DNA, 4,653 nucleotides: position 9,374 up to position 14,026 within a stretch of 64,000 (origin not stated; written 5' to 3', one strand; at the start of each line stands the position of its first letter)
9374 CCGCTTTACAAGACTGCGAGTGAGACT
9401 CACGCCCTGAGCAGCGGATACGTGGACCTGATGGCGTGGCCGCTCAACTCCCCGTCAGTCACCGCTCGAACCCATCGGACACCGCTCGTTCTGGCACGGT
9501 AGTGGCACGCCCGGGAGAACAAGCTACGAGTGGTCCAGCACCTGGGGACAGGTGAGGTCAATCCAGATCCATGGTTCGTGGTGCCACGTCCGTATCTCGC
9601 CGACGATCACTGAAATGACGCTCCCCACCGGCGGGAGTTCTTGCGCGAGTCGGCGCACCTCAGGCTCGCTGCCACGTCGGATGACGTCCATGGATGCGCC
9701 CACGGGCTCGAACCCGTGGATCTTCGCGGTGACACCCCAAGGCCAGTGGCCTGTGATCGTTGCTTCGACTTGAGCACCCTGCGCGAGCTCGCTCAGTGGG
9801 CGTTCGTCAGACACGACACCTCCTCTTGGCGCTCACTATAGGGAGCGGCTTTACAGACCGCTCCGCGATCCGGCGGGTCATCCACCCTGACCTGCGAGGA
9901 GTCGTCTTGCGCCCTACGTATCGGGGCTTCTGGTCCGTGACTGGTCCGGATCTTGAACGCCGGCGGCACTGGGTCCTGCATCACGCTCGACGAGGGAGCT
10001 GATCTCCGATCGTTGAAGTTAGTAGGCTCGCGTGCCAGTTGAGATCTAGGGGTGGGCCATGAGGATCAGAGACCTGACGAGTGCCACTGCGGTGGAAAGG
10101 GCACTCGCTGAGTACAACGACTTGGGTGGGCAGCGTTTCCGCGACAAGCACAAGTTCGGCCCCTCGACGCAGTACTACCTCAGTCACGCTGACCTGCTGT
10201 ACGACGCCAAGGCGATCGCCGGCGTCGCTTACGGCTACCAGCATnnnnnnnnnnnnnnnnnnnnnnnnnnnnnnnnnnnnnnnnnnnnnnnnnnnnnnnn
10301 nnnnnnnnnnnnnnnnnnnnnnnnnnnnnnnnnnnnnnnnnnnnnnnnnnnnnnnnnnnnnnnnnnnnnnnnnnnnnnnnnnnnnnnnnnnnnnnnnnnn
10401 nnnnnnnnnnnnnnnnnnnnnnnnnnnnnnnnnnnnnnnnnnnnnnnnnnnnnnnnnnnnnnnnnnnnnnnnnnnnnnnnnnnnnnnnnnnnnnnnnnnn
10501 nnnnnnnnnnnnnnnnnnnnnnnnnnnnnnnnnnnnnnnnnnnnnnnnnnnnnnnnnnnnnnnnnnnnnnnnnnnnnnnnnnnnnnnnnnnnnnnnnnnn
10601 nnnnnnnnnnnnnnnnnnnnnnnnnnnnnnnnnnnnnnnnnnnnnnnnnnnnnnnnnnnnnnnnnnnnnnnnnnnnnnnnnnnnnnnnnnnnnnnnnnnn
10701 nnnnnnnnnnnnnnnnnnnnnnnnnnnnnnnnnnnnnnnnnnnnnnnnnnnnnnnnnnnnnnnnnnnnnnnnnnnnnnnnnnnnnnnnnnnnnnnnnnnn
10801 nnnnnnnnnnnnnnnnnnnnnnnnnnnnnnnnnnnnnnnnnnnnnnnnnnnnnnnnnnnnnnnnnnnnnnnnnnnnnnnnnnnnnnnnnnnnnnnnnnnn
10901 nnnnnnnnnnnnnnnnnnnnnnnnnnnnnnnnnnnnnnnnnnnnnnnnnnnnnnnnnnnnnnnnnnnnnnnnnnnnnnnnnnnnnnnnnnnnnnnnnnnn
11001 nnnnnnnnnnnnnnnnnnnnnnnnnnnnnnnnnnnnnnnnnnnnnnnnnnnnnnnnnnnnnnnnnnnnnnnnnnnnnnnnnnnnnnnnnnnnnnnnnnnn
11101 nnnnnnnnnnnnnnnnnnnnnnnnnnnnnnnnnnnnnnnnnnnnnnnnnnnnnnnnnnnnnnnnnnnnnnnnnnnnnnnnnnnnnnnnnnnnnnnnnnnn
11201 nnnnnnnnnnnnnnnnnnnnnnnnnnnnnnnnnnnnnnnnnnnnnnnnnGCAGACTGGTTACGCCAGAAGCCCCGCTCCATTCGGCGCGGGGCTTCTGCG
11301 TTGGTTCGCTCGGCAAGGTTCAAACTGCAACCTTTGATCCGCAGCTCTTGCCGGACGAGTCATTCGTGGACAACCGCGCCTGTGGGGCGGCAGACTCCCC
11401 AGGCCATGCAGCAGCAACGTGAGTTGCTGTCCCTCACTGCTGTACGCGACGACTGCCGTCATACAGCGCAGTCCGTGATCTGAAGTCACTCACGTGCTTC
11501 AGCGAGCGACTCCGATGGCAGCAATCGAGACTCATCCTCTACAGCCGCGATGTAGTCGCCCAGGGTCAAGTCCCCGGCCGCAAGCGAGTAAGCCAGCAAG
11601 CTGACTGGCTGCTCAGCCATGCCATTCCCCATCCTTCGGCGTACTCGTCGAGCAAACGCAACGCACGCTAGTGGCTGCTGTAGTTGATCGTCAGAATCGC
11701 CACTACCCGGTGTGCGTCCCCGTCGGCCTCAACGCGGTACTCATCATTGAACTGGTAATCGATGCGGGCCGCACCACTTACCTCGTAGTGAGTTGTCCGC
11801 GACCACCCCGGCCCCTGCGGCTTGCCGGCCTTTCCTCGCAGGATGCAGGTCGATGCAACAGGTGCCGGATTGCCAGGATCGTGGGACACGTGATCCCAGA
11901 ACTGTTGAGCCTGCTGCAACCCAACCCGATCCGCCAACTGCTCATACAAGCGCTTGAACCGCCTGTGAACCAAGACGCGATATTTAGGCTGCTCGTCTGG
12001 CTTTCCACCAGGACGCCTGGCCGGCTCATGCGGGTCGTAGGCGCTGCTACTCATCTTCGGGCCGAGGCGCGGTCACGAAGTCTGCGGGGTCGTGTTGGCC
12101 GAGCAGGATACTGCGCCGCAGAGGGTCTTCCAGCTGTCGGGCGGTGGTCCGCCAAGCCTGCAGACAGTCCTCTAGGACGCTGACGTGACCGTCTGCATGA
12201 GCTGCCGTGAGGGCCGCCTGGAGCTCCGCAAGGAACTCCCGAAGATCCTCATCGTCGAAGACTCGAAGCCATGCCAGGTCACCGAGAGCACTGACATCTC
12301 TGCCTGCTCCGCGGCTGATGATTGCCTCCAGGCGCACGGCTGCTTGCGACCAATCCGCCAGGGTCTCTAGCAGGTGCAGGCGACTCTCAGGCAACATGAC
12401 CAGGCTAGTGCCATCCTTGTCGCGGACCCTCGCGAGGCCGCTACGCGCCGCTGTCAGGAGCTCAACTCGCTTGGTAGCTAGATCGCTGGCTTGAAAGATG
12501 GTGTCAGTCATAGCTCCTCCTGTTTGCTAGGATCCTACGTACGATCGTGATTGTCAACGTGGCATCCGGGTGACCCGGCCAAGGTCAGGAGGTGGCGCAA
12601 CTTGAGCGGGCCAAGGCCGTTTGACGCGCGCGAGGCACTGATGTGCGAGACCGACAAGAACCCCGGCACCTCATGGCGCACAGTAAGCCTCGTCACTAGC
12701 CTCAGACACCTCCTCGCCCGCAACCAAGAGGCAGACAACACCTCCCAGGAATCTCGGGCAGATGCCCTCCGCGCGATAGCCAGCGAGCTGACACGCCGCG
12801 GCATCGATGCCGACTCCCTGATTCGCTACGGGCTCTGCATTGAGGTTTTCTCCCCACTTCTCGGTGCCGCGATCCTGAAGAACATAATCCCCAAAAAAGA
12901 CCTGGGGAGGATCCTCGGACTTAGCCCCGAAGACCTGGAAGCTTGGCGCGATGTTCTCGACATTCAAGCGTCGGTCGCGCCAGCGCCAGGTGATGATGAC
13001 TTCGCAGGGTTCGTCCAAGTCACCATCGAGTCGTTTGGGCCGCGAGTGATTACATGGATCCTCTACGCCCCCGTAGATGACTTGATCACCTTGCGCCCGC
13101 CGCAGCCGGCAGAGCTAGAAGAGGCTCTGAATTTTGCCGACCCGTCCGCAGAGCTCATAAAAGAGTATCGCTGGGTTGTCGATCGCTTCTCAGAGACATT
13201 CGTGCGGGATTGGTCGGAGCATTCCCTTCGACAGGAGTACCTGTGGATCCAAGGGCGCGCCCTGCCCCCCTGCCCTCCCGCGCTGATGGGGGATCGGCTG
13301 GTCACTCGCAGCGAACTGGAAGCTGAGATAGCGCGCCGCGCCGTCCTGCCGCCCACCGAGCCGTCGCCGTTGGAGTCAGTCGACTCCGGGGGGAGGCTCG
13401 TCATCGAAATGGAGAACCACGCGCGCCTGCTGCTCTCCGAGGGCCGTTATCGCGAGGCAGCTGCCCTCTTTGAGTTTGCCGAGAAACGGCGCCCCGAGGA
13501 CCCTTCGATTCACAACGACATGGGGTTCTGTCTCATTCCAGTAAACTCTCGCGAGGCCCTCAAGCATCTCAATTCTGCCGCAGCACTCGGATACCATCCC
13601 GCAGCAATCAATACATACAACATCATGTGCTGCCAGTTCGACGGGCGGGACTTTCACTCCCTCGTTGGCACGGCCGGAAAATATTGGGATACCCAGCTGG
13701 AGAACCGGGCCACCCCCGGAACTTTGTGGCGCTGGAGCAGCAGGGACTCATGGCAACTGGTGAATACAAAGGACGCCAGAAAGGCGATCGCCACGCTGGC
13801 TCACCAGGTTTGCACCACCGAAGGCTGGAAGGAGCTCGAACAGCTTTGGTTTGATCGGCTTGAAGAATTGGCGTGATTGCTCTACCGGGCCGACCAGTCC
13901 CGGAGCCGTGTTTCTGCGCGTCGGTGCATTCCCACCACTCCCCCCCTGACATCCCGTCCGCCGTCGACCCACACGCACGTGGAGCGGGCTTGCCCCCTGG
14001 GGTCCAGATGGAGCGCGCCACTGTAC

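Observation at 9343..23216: pSAM2-type AICE integrated in tRNA-Thr(UGU), bounded by a perfect 44-bp duplication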

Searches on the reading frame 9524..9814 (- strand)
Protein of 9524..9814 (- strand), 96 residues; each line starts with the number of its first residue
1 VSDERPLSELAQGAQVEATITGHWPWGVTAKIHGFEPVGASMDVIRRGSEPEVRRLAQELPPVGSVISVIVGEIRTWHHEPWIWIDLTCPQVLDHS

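Call 10: search_protein_families(library=pfam, proteins=[window:9524-9814:-], max_evalue=0.01)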
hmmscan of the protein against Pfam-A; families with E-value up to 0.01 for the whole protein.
window:9524-9814:- (96 aa): 0 families

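Call 12: search_protein_families(library=padloc, proteins=[window:9524-9814:-], max_evalue=0.01)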
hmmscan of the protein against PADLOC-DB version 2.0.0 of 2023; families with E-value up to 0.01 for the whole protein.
window:9524-9814:- (96 aa): 0 families

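Call 13: search_protein_families(library=ncbifam, proteins=[window:9524-9814:-], max_evalue=0.01)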
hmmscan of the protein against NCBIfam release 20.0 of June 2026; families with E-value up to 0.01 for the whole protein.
window:9524-9814:- (96 aa): 0 families

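Call 100: search_protein_families(library=pfam, proteins=[window:9524-9814:-], max_evalue=1)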
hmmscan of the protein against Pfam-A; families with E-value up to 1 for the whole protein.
window:9524-9814:- (96 aa): 0 families

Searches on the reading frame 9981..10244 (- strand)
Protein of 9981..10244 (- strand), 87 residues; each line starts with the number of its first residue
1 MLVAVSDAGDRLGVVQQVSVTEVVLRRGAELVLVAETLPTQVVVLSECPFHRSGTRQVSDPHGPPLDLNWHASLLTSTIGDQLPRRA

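Call 12: search_protein_families(library=padloc, proteins=[window:9981-10244:-], max_evalue=0.01)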
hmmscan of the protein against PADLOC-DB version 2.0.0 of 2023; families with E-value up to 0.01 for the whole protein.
window:9981-10244:- (87 aa): 0 families

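Call 14: search_protein_families(library=pfam, proteins=[window:9981-10244:-], max_evalue=0.01)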
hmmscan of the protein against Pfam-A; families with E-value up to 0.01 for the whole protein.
window:9981-10244:- (87 aa): 0 families

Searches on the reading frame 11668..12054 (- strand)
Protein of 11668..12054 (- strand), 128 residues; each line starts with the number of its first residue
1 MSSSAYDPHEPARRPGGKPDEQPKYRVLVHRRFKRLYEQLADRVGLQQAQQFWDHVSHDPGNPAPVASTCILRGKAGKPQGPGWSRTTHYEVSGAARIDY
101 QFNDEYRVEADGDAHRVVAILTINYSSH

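Call 10: search_protein_families(library=pfam, proteins=[window:11668-12054:-], max_evalue=0.01)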
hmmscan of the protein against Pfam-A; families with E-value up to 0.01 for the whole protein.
window:11668-12054:- (128 aa): 0 families

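Call 12: search_protein_families(library=padloc, proteins=[window:11668-12054:-], max_evalue=0.01)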
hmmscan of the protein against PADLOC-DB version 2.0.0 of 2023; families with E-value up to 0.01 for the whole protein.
window:11668-12054:- (128 aa): 0 families

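Call 13: search_protein_families(library=ncbifam, proteins=[window:11668-12054:-], max_evalue=0.01)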
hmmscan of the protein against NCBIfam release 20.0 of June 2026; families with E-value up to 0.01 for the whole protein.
window:11668-12054:- (128 aa): 0 families

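Call 70: search_solved_structures(query=window:11668-12051:-, max_evalue=10)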
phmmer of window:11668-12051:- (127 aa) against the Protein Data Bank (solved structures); distinct sequences matched with E-value up to 10: 2.
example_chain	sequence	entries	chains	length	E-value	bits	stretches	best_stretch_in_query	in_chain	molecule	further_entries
8r8n_A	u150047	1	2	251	0.1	16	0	69-106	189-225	HalluTIM2-2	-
2yra_A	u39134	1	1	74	1.5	12.3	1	81-107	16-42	Seizure 6-like protein isoform 3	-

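Call 100: search_protein_families(library=pfam, proteins=[window:11668-12054:-], max_evalue=1)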
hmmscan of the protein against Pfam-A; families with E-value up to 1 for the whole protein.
window:11668-12054:- (128 aa): 0 families

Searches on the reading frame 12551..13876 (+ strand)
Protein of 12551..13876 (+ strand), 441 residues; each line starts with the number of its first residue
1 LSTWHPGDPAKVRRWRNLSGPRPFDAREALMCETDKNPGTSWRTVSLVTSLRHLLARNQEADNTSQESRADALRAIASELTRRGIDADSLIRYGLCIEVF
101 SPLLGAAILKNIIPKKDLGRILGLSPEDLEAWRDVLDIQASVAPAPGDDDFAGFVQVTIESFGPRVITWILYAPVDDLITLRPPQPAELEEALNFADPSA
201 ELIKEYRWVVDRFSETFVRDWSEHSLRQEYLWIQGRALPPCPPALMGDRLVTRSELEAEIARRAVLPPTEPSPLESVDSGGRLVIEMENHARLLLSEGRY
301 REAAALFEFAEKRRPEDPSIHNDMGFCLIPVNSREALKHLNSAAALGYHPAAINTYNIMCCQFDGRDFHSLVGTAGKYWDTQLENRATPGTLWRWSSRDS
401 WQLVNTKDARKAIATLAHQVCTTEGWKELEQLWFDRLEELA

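Call 10: search_protein_families(library=pfam, proteins=[window:12551-13876:+], max_evalue=0.01)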
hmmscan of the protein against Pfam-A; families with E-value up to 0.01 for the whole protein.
window:12551-13876:+ (441 aa): 3 families
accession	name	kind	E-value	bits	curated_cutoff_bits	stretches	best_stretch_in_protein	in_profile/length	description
PF14559.12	TPR_19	-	0.00025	21.8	25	1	294-329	1-36/68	Tetratricopeptide repeat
PF13432.12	TPR_16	-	0.00041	21.2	32.7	1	290-322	3-35/65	Tetratricopeptide repeat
PF13428.12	TPR_14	-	0.00078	20.3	23.5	0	291-322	8-39/44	Tetratricopeptide repeat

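Call 12: search_protein_families(library=padloc, proteins=[window:12551-13876:+], max_evalue=0.01)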
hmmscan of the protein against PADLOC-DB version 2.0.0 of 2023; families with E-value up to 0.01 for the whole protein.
window:12551-13876:+ (441 aa): 0 families

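Call 13: search_protein_families(library=ncbifam, proteins=[window:12551-13876:+], max_evalue=0.01)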
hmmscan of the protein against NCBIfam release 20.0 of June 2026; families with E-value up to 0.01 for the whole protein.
window:12551-13876:+ (441 aa): 1 family
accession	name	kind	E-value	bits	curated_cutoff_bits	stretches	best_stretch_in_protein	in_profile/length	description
TIGR02917.1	PEP_TPR_lipo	equivalog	0.0054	14.6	312.2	1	293-349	372-429/899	XrtA/PEP-CTERM system TPR-repeat protein PrsT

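Call 62: search_solved_structures(query=window:12551-13876:+, max_evalue=0.01)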
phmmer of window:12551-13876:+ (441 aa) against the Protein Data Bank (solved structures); distinct sequences matched with E-value up to 0.01: 0.
